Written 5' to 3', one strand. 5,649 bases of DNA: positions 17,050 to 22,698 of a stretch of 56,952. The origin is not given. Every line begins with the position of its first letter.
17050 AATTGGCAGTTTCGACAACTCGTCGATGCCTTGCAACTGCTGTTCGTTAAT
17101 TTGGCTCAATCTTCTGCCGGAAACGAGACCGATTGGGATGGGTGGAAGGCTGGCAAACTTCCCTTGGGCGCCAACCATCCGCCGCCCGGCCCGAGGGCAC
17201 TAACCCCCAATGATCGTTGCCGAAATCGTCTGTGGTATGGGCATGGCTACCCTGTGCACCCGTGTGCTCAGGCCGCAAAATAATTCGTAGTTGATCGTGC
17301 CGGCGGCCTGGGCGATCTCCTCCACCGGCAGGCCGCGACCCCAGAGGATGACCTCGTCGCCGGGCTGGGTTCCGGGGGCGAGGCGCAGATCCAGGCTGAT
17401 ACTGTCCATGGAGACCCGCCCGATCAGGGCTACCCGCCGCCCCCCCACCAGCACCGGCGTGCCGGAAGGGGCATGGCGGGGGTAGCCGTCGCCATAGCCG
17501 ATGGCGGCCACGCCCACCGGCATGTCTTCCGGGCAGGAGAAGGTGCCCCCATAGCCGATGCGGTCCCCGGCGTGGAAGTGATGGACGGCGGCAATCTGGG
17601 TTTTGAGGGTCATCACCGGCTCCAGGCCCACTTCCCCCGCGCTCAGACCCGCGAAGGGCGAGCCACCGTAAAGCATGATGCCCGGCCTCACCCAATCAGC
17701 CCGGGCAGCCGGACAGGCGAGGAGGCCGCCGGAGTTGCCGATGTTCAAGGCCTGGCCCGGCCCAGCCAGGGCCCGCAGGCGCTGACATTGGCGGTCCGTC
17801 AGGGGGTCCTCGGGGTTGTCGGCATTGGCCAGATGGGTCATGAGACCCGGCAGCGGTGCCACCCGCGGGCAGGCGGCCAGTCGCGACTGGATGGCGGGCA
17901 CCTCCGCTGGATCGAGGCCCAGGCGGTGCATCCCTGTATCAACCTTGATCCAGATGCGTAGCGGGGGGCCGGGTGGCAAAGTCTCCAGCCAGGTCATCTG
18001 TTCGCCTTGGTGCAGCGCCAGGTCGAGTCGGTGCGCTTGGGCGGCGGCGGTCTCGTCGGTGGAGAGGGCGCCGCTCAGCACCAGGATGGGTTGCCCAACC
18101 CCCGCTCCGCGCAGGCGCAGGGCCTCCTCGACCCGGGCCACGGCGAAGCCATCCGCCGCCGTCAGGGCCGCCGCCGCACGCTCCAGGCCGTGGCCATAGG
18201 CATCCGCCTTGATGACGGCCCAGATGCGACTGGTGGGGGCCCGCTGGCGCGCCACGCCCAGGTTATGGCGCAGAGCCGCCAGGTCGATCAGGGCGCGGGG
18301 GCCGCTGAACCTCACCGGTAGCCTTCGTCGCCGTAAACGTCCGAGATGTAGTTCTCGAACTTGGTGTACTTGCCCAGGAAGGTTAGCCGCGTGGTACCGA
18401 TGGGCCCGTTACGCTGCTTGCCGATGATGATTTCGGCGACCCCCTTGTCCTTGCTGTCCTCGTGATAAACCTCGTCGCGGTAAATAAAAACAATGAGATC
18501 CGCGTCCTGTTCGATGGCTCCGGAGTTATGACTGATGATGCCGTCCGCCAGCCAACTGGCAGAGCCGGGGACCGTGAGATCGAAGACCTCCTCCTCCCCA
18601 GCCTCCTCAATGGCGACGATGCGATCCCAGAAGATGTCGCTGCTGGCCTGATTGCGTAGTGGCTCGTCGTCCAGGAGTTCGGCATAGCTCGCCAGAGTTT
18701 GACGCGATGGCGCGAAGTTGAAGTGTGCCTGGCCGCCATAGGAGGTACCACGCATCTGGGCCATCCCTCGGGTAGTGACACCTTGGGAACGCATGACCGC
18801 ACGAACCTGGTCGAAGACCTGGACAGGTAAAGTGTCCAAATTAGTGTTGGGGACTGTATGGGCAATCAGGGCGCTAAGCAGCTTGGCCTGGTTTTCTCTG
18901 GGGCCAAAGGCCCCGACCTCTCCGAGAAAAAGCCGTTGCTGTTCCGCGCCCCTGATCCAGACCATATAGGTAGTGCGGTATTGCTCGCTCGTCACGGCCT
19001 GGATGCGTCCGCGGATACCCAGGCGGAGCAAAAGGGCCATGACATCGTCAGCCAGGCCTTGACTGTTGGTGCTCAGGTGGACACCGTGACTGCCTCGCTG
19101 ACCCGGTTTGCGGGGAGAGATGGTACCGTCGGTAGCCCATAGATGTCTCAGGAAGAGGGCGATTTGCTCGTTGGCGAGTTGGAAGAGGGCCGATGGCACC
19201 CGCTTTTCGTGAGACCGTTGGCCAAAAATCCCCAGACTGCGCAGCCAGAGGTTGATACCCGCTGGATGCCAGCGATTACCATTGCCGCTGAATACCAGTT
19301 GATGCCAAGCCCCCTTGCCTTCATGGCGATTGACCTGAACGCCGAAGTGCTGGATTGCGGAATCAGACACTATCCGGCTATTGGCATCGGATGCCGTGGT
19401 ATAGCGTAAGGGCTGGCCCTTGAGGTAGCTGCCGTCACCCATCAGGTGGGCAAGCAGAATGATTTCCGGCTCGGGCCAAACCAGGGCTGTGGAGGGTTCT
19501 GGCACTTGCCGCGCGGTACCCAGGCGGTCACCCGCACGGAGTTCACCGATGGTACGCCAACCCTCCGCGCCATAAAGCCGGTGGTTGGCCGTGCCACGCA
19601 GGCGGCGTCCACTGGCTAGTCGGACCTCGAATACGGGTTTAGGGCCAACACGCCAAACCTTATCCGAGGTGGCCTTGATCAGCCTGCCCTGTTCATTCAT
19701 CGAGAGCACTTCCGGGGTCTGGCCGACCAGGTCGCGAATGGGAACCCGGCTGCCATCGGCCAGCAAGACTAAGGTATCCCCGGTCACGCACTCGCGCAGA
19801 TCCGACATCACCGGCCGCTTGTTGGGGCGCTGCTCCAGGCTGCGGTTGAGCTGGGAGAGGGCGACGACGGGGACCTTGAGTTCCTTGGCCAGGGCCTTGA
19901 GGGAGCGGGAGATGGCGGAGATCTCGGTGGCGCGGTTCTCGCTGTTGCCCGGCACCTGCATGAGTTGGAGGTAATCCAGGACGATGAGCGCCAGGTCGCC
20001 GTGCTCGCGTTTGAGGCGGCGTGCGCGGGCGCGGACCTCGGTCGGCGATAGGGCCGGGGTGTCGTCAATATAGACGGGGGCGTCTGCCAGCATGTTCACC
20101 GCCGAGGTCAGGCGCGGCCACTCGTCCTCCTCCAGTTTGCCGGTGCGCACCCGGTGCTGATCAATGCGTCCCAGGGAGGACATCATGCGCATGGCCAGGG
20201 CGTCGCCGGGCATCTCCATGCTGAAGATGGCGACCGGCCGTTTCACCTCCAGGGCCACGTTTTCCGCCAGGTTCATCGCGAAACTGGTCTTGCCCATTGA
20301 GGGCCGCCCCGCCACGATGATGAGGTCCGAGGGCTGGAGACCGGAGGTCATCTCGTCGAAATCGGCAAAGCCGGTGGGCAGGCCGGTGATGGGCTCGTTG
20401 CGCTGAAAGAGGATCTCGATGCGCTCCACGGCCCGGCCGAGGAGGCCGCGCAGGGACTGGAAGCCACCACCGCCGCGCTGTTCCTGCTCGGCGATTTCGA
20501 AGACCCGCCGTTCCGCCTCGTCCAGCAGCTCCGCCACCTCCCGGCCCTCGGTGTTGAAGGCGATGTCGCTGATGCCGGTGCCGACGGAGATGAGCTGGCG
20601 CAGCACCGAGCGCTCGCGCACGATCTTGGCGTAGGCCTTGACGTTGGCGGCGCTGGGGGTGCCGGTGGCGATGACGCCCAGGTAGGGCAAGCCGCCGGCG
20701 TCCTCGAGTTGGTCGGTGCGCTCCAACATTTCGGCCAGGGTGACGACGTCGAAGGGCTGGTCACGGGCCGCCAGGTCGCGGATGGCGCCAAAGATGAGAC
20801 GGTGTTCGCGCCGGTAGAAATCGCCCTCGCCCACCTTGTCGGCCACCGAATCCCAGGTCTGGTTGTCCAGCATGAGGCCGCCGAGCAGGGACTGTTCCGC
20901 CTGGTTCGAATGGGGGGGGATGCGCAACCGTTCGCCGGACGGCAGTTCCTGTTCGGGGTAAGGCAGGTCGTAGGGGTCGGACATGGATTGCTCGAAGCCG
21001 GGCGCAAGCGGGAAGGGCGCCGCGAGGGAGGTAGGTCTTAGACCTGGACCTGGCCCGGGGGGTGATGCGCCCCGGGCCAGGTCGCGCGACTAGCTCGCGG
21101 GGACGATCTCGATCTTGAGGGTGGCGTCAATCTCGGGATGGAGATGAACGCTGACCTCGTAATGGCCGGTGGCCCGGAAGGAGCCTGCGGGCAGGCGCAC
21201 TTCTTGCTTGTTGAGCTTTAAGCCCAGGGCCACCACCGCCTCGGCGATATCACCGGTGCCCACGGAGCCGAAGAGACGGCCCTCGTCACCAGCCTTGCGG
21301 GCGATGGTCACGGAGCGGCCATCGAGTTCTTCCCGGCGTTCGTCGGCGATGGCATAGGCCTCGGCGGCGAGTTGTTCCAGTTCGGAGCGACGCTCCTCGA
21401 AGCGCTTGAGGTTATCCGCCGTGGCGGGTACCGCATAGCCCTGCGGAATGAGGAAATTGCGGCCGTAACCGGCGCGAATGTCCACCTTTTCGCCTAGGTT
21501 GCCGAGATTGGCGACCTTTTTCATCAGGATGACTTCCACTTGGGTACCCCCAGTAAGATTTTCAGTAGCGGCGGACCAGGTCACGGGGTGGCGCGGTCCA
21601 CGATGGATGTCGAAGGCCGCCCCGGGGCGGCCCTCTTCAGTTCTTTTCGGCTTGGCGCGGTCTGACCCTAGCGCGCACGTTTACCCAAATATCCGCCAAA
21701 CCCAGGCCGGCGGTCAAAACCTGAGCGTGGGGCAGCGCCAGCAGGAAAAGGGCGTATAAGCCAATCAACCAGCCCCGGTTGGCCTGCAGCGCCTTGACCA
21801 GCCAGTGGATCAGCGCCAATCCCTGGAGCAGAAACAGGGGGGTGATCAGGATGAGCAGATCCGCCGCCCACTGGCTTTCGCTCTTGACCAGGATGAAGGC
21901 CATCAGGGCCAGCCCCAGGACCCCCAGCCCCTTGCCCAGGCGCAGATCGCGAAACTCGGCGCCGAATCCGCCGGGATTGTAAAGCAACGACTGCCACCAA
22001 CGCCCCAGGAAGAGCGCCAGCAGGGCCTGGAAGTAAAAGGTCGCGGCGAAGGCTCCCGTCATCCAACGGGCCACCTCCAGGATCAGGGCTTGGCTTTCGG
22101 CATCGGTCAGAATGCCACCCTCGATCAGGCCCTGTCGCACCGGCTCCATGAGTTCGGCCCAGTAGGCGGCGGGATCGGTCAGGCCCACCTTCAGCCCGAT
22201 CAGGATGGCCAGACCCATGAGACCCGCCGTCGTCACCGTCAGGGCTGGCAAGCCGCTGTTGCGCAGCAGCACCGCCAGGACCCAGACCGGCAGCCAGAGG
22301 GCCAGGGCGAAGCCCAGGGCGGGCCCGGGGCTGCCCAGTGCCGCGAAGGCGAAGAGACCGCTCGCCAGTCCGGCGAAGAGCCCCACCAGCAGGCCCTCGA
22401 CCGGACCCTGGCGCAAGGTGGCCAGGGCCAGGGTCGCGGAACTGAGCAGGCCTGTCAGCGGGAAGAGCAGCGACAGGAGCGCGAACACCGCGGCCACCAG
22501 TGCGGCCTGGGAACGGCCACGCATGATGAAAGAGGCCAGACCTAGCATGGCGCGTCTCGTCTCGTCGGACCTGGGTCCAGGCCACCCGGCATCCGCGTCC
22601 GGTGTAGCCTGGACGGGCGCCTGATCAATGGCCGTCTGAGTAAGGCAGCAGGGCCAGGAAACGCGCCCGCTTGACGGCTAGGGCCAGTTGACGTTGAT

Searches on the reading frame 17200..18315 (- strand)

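Call 68: search_protein_families(library=pfam, proteins=[window:17200-18315:-], max_evalue=0.0001)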
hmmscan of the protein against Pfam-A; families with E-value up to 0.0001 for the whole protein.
window:17200-18315:- (371 aa): 2 families
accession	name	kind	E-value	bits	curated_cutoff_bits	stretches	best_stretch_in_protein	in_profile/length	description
PF01168.26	Ala_racemase_N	-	6.4e-65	219.4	24.1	1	10-220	1-220/220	Alanine racemase, N-terminal domain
PF00842.27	Ala_racemase_C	-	2.3e-40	137.5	25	1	234-356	1-126/127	Alanine racemase, C-terminal domain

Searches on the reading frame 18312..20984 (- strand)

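Call 68: search_protein_families(library=pfam, proteins=[window:18312-20984:-], max_evalue=0.0001)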
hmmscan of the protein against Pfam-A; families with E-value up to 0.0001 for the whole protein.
window:18312-20984:- (890 aa): 5 families
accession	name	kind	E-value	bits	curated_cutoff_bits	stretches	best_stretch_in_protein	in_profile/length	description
PF03796.21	DnaB_C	-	3e-104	348.3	27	2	201-399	1-198/255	DnaB-like helicase C terminal domain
PF00772.26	DnaB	-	1.1e-32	112.6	23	1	23-124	2-103/103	DnaB-like helicase N terminal domain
PF14890.11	Intein_splicing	-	1.5e-19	70.7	35.8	1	407-820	2-155/155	Intein splicing domain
PF14528.11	LAGLIDADG_3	-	2.8e-19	69.6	22.5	1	606-691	1-82/82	LAGLIDADG-like domain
PF13481.12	AAA_25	-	1.8e-13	51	27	1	218-379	32-190/195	AAA domain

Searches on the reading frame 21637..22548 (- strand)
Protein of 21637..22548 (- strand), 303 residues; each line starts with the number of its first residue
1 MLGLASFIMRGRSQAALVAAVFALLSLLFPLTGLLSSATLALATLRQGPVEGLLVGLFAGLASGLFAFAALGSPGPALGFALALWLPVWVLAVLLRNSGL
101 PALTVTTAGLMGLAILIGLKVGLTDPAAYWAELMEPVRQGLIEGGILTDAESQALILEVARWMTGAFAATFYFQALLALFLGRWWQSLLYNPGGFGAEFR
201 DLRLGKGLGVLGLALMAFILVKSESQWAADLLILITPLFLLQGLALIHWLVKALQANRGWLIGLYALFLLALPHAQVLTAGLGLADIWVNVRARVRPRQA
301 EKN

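Call 110: search_protein_families(library=pfam, proteins=[window:21637-22548:-], max_evalue=0.0001)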
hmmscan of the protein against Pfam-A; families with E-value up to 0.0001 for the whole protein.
window:21637-22548:- (303 aa): 1 family
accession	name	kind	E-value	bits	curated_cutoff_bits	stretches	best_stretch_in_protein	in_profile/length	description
PF09991.14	DUF2232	-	1.6e-05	24.6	27.8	1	198-287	196-290/290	Predicted membrane protein (DUF2232)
